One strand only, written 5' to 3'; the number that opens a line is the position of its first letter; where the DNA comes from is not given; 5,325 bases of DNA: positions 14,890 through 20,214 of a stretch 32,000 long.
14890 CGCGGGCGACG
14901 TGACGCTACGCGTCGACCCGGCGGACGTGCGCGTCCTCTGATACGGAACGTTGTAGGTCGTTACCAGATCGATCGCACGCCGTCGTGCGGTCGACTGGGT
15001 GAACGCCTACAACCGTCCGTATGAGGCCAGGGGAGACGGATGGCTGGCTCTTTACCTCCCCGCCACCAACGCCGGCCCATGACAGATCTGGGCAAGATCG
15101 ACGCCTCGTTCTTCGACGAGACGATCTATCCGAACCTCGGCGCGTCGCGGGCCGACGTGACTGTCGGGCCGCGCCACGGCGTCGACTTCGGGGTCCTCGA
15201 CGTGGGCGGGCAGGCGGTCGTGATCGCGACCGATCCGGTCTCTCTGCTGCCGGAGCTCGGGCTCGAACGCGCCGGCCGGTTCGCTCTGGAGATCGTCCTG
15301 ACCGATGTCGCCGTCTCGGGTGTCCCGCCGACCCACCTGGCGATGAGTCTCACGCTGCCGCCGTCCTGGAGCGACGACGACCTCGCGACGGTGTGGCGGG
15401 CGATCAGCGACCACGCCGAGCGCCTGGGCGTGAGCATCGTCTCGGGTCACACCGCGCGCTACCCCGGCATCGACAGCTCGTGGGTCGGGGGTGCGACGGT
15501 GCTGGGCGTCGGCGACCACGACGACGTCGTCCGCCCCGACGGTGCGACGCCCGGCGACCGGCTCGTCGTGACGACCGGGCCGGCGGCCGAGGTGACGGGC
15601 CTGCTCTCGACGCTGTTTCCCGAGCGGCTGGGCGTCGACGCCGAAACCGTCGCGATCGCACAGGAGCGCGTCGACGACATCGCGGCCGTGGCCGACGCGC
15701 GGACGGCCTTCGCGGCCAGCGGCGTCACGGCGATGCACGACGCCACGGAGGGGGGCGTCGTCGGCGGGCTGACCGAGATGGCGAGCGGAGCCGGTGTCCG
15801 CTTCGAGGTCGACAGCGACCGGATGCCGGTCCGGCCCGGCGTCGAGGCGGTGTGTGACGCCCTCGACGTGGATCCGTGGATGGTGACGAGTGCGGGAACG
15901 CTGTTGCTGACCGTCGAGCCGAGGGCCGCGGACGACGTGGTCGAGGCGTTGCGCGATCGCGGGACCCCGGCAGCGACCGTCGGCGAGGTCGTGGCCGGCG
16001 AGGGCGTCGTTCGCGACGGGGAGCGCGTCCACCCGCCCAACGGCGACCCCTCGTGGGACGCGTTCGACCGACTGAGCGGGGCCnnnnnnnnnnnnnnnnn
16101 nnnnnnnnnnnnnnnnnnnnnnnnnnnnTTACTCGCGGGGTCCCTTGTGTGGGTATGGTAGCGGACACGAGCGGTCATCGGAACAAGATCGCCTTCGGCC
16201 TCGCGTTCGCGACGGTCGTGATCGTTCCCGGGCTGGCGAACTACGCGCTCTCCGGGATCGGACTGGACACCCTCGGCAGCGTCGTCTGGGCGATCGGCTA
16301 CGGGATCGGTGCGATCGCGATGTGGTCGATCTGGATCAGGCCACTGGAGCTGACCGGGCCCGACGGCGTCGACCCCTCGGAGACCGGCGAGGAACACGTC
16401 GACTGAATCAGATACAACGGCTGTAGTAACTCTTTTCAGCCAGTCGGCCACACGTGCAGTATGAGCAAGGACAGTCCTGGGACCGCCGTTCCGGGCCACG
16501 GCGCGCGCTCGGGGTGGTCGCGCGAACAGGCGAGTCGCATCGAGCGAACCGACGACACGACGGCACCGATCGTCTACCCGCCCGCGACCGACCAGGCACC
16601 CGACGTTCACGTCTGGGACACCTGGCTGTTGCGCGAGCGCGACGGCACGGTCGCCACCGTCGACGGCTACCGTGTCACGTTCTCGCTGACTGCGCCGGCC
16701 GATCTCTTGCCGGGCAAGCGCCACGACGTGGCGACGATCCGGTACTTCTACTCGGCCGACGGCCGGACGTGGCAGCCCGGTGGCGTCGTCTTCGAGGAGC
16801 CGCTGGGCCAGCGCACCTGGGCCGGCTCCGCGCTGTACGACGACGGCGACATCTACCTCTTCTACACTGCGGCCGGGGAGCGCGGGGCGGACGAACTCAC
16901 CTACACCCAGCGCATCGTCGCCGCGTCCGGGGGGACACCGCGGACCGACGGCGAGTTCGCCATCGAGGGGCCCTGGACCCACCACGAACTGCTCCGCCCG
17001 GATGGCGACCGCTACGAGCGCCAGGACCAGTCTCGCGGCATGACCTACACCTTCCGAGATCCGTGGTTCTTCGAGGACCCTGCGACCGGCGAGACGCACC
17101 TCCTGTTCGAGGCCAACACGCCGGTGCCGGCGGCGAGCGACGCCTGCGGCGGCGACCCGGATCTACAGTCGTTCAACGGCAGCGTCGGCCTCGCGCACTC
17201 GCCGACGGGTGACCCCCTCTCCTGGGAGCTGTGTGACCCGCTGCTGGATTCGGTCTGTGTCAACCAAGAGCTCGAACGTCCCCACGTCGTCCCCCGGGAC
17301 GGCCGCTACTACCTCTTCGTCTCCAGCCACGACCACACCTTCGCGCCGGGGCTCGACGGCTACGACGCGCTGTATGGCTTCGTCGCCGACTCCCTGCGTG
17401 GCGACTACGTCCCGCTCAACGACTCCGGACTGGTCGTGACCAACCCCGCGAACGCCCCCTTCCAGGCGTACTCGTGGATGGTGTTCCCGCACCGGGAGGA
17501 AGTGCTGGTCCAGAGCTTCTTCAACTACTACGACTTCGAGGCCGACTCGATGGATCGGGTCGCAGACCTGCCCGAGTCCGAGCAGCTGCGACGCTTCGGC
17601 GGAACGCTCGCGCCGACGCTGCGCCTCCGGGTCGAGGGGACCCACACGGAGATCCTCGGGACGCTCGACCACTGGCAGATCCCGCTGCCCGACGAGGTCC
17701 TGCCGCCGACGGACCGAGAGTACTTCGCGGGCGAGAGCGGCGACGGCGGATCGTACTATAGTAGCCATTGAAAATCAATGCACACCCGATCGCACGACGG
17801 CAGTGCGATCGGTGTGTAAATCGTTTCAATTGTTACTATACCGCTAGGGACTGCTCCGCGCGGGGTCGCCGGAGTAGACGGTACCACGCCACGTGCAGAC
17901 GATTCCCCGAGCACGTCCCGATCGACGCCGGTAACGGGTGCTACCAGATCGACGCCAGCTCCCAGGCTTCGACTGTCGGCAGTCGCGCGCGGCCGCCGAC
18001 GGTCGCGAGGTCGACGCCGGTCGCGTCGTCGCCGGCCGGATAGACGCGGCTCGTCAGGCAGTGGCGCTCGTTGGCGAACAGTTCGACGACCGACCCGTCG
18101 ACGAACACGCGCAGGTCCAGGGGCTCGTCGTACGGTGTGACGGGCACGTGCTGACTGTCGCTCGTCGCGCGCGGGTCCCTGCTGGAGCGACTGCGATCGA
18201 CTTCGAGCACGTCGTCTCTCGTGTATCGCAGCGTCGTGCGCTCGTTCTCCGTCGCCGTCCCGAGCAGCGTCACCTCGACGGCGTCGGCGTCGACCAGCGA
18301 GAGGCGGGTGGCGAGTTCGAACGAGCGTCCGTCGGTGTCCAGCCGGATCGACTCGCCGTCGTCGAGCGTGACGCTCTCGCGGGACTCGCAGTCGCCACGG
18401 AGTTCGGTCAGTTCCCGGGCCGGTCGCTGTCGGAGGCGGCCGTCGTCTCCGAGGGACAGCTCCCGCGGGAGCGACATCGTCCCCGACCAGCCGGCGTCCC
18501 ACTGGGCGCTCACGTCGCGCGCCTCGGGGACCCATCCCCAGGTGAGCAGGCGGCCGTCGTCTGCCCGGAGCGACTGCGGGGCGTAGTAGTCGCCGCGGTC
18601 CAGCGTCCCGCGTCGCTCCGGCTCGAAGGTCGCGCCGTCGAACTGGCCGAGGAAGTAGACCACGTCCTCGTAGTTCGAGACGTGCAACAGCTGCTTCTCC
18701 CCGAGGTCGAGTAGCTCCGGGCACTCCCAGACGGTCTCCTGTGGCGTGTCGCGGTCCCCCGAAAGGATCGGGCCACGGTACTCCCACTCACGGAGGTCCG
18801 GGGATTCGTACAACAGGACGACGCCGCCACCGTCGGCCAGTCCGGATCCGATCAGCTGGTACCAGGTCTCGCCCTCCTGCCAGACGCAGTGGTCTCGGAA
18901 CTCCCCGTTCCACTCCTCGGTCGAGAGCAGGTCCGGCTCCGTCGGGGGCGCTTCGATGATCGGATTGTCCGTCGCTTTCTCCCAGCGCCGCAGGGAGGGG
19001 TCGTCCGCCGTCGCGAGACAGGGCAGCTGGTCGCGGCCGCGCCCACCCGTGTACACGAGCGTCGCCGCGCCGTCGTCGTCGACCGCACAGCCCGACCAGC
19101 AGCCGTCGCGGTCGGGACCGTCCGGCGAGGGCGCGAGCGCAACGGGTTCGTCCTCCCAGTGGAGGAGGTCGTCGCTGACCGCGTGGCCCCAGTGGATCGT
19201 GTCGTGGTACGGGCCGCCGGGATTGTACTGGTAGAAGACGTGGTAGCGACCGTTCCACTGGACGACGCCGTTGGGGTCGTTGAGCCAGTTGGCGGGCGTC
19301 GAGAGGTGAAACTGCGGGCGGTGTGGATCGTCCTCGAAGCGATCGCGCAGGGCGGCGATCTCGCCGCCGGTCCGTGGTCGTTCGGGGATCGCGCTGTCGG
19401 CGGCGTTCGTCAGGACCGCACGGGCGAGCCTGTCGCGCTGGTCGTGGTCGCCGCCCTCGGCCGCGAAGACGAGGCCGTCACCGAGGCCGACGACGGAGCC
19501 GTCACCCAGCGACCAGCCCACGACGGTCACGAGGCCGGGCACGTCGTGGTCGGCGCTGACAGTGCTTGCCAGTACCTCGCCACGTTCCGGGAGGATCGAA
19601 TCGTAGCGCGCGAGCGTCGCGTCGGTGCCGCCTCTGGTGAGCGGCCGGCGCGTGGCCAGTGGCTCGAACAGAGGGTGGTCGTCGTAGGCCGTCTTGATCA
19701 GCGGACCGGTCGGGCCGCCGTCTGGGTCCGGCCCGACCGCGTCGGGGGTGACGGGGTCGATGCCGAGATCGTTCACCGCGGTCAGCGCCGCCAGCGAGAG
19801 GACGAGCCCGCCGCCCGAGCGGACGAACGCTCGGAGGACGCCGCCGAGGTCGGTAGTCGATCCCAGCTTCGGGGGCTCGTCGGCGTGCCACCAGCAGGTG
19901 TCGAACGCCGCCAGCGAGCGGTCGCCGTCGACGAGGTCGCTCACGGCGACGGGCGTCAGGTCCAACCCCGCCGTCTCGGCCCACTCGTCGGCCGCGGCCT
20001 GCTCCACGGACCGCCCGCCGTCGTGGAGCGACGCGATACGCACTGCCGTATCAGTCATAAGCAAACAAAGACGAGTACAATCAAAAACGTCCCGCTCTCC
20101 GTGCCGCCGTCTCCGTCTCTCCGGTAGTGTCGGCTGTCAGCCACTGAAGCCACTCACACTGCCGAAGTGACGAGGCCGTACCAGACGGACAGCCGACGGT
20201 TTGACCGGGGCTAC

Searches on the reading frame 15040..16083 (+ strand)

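Call 42: search_protein_families(library=pfam, proteins=[window:15040-16083:+], max_evalue=0.00001)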
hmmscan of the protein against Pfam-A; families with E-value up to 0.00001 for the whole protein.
window:15040-16083:+ (348 aa): 2 families
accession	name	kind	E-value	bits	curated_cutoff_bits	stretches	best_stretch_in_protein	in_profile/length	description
PF02769.27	AIRS_C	-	5.3e-21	75.8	23.1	1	171-323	2-151/156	AIR synthase related protein, C-terminal domain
PF00586.29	AIRS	-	3.1e-11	44.1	24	1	49-155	3-109/112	AIR synthase related protein, N-terminal domain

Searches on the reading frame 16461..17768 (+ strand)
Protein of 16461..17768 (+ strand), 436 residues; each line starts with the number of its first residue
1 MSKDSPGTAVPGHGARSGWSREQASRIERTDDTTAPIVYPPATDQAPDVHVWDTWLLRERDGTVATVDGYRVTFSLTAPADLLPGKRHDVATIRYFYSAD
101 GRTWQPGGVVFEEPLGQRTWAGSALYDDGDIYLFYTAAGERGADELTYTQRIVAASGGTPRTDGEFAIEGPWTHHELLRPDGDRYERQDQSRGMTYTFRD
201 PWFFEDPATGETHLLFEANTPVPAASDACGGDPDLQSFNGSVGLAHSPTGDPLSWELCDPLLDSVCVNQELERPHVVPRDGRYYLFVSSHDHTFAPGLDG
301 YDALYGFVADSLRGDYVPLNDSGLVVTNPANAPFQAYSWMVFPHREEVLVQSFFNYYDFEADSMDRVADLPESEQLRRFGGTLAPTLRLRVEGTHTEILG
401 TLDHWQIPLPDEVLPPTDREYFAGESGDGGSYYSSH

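Call 43: search_protein_families(library=pfam, proteins=[window:16461-17768:+], max_evalue=0.00001)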
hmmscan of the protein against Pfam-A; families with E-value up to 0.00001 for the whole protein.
window:16461-17768:+ (436 aa): 1 family
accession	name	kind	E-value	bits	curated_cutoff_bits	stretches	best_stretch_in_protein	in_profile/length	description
PF02435.22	Glyco_hydro_68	-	2.6e-74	251.1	27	1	25-397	28-411/424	Levansucrase/Invertase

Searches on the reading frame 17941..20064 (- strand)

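Call 3: search_protein_families(library=pfam, proteins=[window:17941-20064:-], max_evalue=0.01)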
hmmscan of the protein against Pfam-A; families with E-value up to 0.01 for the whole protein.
window:17941-20064:- (707 aa): 2 families
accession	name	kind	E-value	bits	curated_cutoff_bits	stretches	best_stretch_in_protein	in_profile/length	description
PF00251.26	Glyco_hydro_32N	-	1.3e-75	255.3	22.1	1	253-548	1-307/307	Glycosyl hydrolases family 32 N-terminal domain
PF08244.19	Glyco_hydro_32C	-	1.1e-23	84.5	21.9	1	551-702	1-158/158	Glycosyl hydrolases family 32 C terminal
